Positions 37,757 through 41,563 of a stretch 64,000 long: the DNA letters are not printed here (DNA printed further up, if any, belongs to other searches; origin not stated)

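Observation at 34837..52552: Expansion of one secreted NTF2-like (DUF4440-type) domain inside a TonB-receptor/hydrolase locus: candidate uncharacterised uptake-and-transformation system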

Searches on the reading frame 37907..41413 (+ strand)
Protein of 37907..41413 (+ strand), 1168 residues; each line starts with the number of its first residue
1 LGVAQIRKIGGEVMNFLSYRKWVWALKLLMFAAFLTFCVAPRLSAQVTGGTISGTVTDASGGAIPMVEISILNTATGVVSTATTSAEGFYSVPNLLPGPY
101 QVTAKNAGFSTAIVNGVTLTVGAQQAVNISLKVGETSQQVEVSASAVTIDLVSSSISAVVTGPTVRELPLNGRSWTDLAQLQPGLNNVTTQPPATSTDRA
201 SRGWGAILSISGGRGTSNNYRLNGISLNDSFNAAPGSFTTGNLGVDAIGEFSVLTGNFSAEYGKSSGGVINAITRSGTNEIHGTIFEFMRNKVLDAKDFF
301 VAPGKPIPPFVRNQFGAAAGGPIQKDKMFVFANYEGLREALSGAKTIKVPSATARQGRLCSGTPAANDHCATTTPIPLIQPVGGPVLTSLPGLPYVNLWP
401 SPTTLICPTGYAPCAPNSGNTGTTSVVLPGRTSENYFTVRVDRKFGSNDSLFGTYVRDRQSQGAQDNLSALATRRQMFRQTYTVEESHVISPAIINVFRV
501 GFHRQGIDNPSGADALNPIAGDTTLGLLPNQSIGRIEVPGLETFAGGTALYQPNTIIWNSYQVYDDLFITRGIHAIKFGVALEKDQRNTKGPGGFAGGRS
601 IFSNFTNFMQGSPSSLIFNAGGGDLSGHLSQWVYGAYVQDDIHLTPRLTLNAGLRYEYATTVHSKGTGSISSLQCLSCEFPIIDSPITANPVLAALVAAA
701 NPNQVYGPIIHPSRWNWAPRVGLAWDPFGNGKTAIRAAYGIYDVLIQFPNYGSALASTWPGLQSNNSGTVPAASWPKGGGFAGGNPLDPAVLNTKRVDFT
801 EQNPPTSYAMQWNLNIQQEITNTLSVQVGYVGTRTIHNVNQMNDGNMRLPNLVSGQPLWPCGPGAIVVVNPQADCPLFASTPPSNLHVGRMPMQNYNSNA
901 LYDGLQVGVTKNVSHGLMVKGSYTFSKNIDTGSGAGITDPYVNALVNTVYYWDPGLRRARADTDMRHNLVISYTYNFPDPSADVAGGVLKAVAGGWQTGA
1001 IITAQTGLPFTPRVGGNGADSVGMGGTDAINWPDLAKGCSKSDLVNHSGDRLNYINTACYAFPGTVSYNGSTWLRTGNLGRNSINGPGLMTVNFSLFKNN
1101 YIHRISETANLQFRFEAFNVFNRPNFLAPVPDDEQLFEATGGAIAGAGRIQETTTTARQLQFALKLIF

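Call 5: search_protein_families(library=pfam, max_evalue=0.01, proteins=[window:37907-41413:+])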
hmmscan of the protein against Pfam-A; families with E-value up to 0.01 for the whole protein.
window:37907-41413:+ (1168 aa): 7 families
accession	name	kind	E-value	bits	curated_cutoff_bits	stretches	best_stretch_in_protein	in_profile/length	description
PF25183.1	OMP_b-brl_4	-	1.1e-166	557.2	30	1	273-1161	1-838/838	Outer membrane beta barrel domain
PF13620.12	CarboxypepD_reg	-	3.8e-20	72.5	32.3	1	51-132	1-82/82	Carboxypeptidase regulatory-like domain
PF00593.30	TonB_dep_Rec_b-barrel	-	4.9e-07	30.4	27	1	442-785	27-264/436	TonB dependent receptor-like, beta-barrel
PF13715.12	CarbopepD_reg_2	-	3.6e-06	27.4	32.2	1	52-133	1-78/88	CarboxypepD_reg-like domain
PF07715.20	Plug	-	2e-05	25.5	23.9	1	160-269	12-107/107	TonB-dependent Receptor Plug Domain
PF17210.9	SdrD_B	-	5.3e-05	23.8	29.7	1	57-111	17-72/112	SdrD B-like domain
PF25645.1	Seadorna_VP8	-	0.0026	17.5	27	1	45-145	78-175/295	Seadornavirus outer capsid protein VP8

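Call 82: search_solved_structures(query=window:37907-41413:+, max_evalue=0.001)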
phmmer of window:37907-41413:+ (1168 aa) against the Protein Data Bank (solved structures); distinct sequences matched with E-value up to 0.001: 2.
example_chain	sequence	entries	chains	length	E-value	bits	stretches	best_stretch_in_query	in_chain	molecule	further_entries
6v81_A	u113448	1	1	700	0.00015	23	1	197-278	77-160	Probable TonB-dependent receptor YncD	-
9c4o_A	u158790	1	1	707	0.00016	22.9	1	197-278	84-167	Pyrroloquinoline quinone transporter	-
